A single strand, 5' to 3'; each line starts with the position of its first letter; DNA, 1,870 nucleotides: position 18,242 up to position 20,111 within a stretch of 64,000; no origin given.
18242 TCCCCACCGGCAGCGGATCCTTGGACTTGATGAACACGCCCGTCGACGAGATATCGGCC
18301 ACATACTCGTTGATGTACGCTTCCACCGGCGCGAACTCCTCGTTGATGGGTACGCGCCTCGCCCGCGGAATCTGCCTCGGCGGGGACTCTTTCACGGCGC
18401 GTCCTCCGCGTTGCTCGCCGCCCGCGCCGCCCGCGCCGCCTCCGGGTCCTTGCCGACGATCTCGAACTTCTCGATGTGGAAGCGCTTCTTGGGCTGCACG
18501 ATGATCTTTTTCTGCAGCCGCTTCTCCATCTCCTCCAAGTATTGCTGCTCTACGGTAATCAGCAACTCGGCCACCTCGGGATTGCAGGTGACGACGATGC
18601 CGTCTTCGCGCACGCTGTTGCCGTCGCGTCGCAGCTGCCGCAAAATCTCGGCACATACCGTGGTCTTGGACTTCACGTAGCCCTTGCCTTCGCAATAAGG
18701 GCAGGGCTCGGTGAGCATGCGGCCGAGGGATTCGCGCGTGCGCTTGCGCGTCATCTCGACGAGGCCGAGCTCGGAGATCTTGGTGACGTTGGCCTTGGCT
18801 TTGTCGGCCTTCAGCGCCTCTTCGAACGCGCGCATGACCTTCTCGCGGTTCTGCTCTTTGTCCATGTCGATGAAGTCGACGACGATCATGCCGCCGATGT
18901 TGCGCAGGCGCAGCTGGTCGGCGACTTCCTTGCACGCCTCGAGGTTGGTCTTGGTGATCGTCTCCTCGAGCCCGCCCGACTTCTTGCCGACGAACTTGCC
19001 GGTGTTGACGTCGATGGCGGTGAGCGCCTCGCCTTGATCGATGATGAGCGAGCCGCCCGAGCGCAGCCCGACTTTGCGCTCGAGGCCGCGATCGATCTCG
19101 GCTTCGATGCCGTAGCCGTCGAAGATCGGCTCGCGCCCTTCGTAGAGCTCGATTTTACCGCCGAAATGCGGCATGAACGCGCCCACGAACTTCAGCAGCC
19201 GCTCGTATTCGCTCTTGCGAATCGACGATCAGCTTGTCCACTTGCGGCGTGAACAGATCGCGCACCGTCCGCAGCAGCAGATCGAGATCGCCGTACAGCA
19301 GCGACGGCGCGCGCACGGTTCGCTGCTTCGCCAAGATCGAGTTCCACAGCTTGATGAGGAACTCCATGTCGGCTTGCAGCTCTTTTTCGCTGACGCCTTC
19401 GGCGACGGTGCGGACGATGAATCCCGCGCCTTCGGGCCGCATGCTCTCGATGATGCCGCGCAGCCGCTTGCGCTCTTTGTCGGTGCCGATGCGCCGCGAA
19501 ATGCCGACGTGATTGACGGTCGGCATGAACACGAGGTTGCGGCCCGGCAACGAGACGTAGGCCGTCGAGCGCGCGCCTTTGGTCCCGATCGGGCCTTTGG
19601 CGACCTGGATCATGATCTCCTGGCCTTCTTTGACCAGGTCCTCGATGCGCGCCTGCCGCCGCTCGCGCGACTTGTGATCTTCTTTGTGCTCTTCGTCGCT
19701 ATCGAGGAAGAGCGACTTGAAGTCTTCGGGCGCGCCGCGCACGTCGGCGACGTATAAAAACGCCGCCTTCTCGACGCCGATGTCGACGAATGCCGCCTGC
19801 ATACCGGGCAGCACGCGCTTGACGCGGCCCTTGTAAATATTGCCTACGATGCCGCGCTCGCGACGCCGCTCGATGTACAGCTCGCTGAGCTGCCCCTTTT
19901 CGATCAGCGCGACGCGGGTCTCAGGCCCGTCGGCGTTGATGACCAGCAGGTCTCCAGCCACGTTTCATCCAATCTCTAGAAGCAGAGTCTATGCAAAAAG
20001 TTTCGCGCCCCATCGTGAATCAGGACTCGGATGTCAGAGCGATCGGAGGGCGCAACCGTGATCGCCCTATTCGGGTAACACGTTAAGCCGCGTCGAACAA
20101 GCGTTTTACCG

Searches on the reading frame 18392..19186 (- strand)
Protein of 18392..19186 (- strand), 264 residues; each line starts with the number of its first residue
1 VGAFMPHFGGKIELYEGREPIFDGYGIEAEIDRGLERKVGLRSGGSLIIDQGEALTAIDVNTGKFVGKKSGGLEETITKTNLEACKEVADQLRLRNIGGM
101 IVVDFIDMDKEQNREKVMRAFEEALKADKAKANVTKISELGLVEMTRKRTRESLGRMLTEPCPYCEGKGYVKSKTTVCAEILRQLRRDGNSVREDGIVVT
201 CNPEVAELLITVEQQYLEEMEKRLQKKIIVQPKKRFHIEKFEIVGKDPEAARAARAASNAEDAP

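Call 8: search_protein_families(library=pfam, proteins=[window:18392-19186:-])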
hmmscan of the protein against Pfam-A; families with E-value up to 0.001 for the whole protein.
window:18392-19186:- (264 aa): 2 families
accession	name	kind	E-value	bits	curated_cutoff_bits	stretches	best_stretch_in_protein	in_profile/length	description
PF10150.14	RNase_E_G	-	4e-63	213.8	25.5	1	4-150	126-270/270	Ribonuclease E/G family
PF20833.2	RNase_E_G_Thio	-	1.8e-13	50.9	26.8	1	161-243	1-83/86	RNase E/G, Thioredoxin-like domain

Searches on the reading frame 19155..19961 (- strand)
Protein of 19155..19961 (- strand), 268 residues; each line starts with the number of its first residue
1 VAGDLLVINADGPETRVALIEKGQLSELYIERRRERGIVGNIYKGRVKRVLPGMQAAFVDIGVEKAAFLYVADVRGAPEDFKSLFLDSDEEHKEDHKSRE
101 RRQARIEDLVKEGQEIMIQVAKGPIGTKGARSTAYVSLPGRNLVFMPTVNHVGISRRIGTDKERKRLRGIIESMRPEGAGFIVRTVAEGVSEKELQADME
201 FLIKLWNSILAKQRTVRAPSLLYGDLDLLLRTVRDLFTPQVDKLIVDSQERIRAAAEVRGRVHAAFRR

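Call 8: search_protein_families(library=pfam, proteins=[window:19155-19961:-])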
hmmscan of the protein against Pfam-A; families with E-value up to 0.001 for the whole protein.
window:19155-19961:- (268 aa): 1 family
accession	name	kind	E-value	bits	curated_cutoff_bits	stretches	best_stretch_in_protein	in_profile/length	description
PF10150.14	RNase_E_G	-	6.8e-35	121.2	25.5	1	137-258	1-122/270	Ribonuclease E/G family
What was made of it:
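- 18392..19961 (-): rng (RNase G), the constant neighbour of the RNA. In the window it is split by a 1-nt insertion. Pfam RNase_E_G is split between two ORFs (call 8).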

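Call 9: find_related_loci(query=window:19155-19961:-, collection=genome_contigs, flank=4000)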
Query window:19155-19961:- (268 aa) in genome_contigs; peptide patterns used: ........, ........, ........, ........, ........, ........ (x = any residue, [..] = any of these).
600 stretches matched a pattern (row limit reached: there are more); 596 encode a relative of the query (tblastn E <= 1e-3); the best 80 are kept; 80 distinct loci.
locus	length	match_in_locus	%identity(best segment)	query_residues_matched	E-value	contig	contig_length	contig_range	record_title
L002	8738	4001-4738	76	4-249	7e-118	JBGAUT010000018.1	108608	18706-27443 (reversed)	MAG: Polyangia bacterium isolate MAG_MBR_AS.52 MBRAS-52_NODE_18_length_108608_cov_5.742878, whole genome shotgun sequenc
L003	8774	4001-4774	71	4-249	5e-117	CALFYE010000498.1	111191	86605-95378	MAG TPA_asm: uncultured Myxococcales bacterium isolate SRR6231182_bin.43_CONCOCT_v1.1_MAG genome assembly, contig: ERZ65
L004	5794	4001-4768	58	1-249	5e-94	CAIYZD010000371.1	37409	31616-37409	MAG: uncultured Geobacteraceae bacterium isolate MJ-2014_bin-1737 genome assembly, contig: bin-1737:371/854, whole genom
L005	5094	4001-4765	58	5-266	2e-93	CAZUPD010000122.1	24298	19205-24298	MAG TPA_asm: uncultured Nannocystaceae bacterium isolate SRP334346_co1_110 genome assembly, contig: NODE_1924_length_242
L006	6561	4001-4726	61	5-249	2e-91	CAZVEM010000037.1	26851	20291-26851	MAG TPA_asm: uncultured Nannocystaceae bacterium isolate SRP302895_co1_331 genome assembly, contig: NODE_3206_length_268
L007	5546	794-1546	59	6-253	2e-91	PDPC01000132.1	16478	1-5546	MAG: Proteobacteria bacterium isolate DOLZORAL124_67_5.8 DolZOral124_scaffold_5429, whole genome shotgun sequence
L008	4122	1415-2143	57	1-249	1e-91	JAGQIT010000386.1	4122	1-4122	MAG: Myxococcales bacterium isolate HKST-UBA11 2015-01-06_1_(paired)_contig_86291, whole genome shotgun sequence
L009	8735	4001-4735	58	6-250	6e-90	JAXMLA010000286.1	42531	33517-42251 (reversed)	MAG: Desulfuromonadales bacterium isolate L4_maxbin.016_sub k141_113924, whole genome shotgun sequence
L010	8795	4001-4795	54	6-253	2e-89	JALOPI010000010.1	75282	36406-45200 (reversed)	MAG: Syntrophobacteraceae bacterium isolate Prado125 scaffold_78, whole genome shotgun sequence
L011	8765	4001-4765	56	1-249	4e-89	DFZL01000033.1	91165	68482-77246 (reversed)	MAG TPA_asm: Geobacter sp. UBA4057 UBA4057_contig_4271, whole genome shotgun sequence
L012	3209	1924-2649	58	6-251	4e-90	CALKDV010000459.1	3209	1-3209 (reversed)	MAG: uncultured Nannocystaceae bacterium isolate S4_Bin_Bin_114_sub_1 genome assembly, contig: c_000001406317, whole gen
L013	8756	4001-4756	55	1-250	4e-88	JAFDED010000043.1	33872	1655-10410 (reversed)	MAG: Deltaproteobacteria bacterium isolate Meg19_1012_Bin_441 Meg19_1012_Bin_441_scaffold_2137, whole genome shotgun seq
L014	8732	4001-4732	58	6-247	5e-88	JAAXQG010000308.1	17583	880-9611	MAG: Desulfuromonadales bacterium isolate MAG-BB-08 scaffold_272, whole genome shotgun sequence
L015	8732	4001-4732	58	6-249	4e-87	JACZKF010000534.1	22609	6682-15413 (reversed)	MAG: Desulfuromonadales bacterium isolate MAG38 geobacteraceae_2_contig_1285631, whole genome shotgun sequence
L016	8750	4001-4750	54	1-249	8e-87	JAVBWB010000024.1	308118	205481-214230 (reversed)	MAG: Geobacteraceae bacterium isolate ZNE14_Bin51 all_Scaff010789, whole genome shotgun sequence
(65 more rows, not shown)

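Call 18: find_related_loci(query=window:19155-19961:-, collection=metagenome_contigs, flank=2500)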
Query window:19155-19961:- (268 aa) in metagenome_contigs; peptide patterns used: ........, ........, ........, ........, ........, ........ (x = any residue, [..] = any of these).
600 stretches matched a pattern (row limit reached: there are more); 589 encode a relative of the query (tblastn E <= 1e-3); the best 80 are kept; 80 distinct loci.
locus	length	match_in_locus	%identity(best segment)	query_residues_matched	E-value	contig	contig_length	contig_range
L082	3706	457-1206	75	4-249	4e-120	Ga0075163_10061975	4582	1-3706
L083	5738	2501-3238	75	4-249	3e-117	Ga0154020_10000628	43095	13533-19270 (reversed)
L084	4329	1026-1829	64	1-263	3e-105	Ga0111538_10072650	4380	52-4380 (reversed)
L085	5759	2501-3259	62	4-250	4e-98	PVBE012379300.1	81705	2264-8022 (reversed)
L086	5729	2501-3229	59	6-249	8e-90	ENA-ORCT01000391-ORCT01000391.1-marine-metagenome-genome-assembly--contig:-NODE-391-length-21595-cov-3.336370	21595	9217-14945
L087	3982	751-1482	55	1-250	2e-89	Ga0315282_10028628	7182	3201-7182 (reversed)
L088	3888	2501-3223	55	6-250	3e-89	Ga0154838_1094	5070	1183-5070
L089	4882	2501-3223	56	6-250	4e-89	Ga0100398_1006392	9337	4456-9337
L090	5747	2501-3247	56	3-249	4e-89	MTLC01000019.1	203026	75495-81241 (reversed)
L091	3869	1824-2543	53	6-250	3e-89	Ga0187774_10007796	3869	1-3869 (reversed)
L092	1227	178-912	58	6-250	8e-96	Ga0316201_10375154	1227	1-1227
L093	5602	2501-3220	53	6-250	1e-88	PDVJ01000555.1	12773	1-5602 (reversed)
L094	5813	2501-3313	54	6-255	4e-86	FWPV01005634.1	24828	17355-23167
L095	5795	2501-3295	52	6-253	6e-86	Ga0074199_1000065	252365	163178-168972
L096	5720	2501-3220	53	6-250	5e-86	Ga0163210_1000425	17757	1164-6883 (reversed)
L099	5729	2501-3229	57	4-250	5e-86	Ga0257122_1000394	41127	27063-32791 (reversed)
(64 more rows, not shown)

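Call 35: find_homologous_proteins(query=window:19155-19961:-, max_evalue=1e-60)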
Query window:19155-19961:- (268 aa): 1241 proteins with E <= 1e-60 among 8000 candidates; the best 120 are listed.
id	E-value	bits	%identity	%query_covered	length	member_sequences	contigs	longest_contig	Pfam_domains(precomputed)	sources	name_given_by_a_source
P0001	1.5e-145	501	90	97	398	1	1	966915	PF10150.15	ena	-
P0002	1.1e-144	498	94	91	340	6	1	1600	PF10150.15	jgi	-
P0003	2.3e-142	491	91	93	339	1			PF10150.15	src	-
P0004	9.4e-141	485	89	93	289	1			PF10150.15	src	-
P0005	1.2e-134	465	87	93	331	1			PF10150.15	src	-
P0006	1.5e-134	465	87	93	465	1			PF10150.15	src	-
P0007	3.2e-132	458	86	93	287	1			PF10150.15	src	-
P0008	1.1e-130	453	84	93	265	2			PF10150.15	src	-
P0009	1.3e-126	439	82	93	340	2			PF10150.15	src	-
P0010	1.9e-126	439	80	93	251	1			PF10150.15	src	-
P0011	2.0e-119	416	96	77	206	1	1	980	PF10150.15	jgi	-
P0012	1.7e-117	409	77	92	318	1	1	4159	PF10150.15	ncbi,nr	ncbi:MAG TPA: Rne/Rng family ribonuclease, partial [Pseudomonadota bacterium]|nr:Rne/Rng family ribo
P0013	5.0e-117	408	75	92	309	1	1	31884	PF10150.15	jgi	jgi:ribonuclease G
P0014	5.4e-117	408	76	92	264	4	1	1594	PF10150.15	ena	-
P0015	1.3e-113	397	83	83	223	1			PF10150.15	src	-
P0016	7.3e-110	384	68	95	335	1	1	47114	PF10150.15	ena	-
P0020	3.5e-107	376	70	93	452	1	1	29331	PF10150.15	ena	-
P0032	8.9e-106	371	83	76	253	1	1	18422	PF10150.15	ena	-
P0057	9.6e-97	341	77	75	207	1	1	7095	PF10150.15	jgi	jgi:ribonuclease G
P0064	9.9e-92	325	88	65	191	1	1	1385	-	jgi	-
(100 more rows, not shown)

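Call 36: find_encoding_contigs(protein=P0001, flank=3000, max_places=3)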
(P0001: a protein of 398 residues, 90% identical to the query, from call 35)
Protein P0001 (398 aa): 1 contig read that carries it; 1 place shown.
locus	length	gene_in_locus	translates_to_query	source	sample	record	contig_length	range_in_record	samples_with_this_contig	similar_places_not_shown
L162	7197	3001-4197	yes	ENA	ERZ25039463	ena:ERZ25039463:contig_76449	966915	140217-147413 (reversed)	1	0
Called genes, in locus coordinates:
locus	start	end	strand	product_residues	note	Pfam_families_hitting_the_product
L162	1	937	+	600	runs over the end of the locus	PF22148:Fervidolysin_NPro-like (weak), PF00082:Peptidase_S8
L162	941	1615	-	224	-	PF14234:DUF4336 (faint)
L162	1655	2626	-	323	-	PF01073:3Beta_HSD, PF01370:Epimerase, PF02719:Polysacc_synt_2, PF04321:RmlD_sub_bind, PF05368:NmrA, PF07993:NAD_binding_4, PF13460:NAD_binding_10, PF16363:GDP_Man_Dehyd, +1 more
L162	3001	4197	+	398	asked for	PF10150:RNase_E_G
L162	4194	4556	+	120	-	PF20833:RNase_E_G_Thio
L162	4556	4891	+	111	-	PF07238:PilZ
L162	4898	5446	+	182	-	PF00226:DnaJ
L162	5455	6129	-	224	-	PF02517:Rce1-like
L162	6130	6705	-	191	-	PF13785:DUF4178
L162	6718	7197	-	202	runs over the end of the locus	-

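Call 37: find_encoding_contigs(protein=P0006, flank=3000, max_places=3)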
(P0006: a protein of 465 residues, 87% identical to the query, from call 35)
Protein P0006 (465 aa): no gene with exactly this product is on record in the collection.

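Call 38: find_encoding_contigs(protein=P0003, flank=3000, max_places=3)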
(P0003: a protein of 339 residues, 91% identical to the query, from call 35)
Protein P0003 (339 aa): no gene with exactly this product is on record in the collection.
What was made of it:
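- Tried and rejected: Many of them (source 'src', 80-91% identity) could not be traced to contigs (calls 37, 38).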

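Call 39: find_encoding_contigs(protein=P0032, flank=3000, max_places=3)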
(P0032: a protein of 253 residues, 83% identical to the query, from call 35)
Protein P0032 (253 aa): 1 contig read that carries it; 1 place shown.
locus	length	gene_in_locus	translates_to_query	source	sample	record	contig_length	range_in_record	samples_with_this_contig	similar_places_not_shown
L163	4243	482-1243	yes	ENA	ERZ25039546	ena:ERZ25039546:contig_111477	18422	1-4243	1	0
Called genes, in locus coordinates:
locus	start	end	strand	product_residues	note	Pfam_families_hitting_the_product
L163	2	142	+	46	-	?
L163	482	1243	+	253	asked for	PF10150:RNase_E_G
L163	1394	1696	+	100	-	PF10150:RNase_E_G, PF20833:RNase_E_G_Thio (faint)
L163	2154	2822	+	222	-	PF00226:DnaJ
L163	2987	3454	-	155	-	PF02517:Rce1-like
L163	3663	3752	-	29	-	-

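Call 40: find_encoding_contigs(protein=P0002, flank=3000, max_places=6)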
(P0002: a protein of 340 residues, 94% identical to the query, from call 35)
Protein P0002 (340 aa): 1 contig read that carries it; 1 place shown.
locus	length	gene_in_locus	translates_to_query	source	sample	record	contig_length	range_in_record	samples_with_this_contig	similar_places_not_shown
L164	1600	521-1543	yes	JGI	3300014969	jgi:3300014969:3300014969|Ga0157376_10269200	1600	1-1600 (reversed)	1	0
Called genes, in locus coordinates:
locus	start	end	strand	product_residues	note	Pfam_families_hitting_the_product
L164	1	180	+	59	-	?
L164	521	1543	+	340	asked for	PF10150:RNase_E_G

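Call 41: find_encoding_contigs(protein=P0020, flank=3000, max_places=3)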
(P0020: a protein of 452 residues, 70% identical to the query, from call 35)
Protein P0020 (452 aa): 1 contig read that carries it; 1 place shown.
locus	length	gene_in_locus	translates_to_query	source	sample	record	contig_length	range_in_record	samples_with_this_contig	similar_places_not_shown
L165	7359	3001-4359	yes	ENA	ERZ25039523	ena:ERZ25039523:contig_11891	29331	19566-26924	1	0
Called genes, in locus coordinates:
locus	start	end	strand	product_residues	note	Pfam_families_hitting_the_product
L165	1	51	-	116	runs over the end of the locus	-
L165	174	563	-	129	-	PF04012:PspA_IM30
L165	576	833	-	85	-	PF22550:CesT_Tir_1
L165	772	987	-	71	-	-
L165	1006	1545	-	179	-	-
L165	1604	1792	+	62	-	PF01255:Prenyltransf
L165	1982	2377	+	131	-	PF01148:CTP_transf_1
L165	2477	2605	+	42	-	PF01148:CTP_transf_1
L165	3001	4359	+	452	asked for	PF10150:RNase_E_G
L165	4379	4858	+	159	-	-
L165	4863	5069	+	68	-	PF01451:LMWPc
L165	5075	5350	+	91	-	PF01451:LMWPc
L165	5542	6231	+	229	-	PF01636:APH, PF03881:Fructosamin_kin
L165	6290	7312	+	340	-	PF00248:Aldo_ket_red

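Call 42: find_encoding_contigs(protein=P0016, flank=3000, max_places=3)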
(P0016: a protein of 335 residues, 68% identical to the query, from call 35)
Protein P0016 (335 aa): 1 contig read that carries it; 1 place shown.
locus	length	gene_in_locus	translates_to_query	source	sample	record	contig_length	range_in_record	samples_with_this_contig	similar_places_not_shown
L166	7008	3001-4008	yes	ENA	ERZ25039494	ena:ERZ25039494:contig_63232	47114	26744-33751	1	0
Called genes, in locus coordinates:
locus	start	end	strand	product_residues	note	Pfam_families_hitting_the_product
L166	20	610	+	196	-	-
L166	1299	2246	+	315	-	-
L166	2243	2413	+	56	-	PF01148:CTP_transf_1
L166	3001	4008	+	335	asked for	PF10150:RNase_E_G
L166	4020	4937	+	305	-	PF10150:RNase_E_G, PF20833:RNase_E_G_Thio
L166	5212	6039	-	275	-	-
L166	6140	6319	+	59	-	PF03881:Fructosamin_kin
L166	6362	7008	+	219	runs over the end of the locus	PF00248:Aldo_ket_red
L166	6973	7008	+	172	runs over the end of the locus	PF00248:Aldo_ket_red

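Call 44: find_encoding_contigs(protein=P0011, flank=3000, max_places=4)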
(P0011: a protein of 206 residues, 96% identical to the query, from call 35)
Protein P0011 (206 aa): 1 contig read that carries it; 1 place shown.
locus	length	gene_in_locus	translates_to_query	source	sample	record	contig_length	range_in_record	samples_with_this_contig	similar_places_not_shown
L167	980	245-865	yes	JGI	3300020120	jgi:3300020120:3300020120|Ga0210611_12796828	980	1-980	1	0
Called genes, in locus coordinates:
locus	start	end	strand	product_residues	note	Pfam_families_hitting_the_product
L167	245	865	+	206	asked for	PF10150:RNase_E_G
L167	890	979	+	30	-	?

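Call 45: find_encoding_contigs(protein=P0064, flank=3000, max_places=4)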
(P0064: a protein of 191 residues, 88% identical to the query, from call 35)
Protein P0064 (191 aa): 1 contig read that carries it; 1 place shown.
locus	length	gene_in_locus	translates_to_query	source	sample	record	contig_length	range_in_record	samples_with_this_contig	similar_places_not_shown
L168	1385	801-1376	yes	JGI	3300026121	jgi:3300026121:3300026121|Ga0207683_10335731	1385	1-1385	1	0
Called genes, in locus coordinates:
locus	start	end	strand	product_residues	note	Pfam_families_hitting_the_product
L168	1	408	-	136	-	?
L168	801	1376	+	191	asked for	-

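Call 46: find_encoding_contigs(protein=P0057, flank=3000, max_places=4)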
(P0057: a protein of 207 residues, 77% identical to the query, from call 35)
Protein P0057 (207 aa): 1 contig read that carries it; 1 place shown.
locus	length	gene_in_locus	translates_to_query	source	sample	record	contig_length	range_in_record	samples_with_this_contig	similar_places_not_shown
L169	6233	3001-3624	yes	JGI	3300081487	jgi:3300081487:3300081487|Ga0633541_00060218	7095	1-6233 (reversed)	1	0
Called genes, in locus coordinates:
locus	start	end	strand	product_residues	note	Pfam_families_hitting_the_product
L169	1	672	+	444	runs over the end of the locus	PF14559:TPR_19 (weak), PF00027:cNMP_binding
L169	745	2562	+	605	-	PF00082:Peptidase_S8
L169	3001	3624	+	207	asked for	PF10150:RNase_E_G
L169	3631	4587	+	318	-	PF10150:RNase_E_G, PF20833:RNase_E_G_Thio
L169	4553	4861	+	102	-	PF07238:PilZ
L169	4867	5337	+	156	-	PF00226:DnaJ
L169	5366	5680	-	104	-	-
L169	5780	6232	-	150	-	?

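Call 76: search_protein_families(library=pfam, proteins=[L002:2734-3561:+, L084:236-718:+, L099:533-1762:+, L003:1755-3491:-, L164:1-177:+], max_evalue=0.0001)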
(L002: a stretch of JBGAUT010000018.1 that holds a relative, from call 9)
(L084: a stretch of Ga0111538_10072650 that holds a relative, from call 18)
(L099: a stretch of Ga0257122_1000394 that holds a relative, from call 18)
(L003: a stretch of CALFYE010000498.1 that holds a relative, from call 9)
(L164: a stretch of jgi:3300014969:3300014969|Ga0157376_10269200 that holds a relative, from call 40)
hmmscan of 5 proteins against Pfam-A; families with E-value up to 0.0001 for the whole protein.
L002:2734-3561:+ (276 aa): 3 families
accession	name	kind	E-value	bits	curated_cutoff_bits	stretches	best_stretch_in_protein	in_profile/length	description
PF13561.12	adh_short_C2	-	1.2e-51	176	27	1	20-273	1-235/236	Enoyl-(Acyl carrier protein) reductase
PF00106.31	adh_short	-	9.7e-47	159.4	26.6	1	14-217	1-191/195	short chain dehydrogenase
PF08659.16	KR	-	1.2e-09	38.8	22.6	1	17-178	4-152/180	KR domain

L084:236-718:+ (161 aa): 1 family
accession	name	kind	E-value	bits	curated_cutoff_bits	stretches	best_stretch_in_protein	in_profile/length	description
PF01242.24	PTPS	-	3e-09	37.3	22.4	1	10-152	5-113/121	6-pyruvoyl tetrahydropterin synthase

L099:533-1762:+ (410 aa): 0 families

L003:1755-3491:- (579 aa): 1 family
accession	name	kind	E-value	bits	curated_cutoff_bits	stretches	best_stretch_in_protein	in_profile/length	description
PF00171.27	Aldedh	-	3.1e-07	29.8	23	1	219-353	176-289/461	Aldehyde dehydrogenase family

L164:1-177:+ (59 aa): 0 families
